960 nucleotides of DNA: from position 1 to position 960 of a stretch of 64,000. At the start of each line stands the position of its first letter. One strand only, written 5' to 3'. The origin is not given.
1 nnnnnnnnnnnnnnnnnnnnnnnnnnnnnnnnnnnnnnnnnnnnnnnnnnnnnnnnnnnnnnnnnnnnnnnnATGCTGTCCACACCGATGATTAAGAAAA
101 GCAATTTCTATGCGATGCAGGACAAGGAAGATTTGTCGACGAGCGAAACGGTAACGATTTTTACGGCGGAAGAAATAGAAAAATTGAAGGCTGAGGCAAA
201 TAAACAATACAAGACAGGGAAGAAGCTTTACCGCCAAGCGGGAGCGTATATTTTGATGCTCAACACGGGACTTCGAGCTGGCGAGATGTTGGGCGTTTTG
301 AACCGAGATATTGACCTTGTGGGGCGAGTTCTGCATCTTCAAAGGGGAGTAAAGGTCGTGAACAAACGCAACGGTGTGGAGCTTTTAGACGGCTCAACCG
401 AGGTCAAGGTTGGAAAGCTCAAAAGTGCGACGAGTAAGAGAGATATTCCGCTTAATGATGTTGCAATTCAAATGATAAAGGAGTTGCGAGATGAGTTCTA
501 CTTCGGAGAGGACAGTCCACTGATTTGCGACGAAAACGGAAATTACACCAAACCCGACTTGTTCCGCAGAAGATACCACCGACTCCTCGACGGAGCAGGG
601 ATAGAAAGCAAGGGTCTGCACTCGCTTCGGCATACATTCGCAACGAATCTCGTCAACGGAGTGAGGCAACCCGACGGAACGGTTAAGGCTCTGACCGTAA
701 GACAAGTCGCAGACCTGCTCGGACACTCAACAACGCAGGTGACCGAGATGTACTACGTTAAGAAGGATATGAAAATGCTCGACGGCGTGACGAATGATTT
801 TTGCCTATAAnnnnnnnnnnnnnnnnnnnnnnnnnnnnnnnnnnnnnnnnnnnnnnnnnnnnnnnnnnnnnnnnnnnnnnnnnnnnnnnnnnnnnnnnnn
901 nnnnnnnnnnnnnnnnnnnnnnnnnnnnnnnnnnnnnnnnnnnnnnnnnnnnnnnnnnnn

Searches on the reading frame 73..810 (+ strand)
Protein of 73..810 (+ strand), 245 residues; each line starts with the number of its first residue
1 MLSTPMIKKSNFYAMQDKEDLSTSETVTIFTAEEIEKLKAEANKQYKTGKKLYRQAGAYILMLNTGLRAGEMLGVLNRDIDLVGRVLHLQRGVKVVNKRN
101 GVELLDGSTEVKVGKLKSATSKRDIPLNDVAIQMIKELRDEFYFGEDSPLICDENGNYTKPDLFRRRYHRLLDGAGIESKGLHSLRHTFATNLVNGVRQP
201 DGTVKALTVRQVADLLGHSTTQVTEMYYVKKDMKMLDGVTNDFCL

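Call 80: search_protein_families(library=pfam, proteins=[window:73-810:+], max_evalue=0.001)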
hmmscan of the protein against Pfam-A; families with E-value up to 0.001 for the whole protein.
window:73-810:+ (245 aa): 1 family
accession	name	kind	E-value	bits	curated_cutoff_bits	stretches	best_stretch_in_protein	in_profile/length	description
PF00589.27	Phage_integrase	-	4.3e-18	66.1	27.1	1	30-233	3-170/172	Phage integrase family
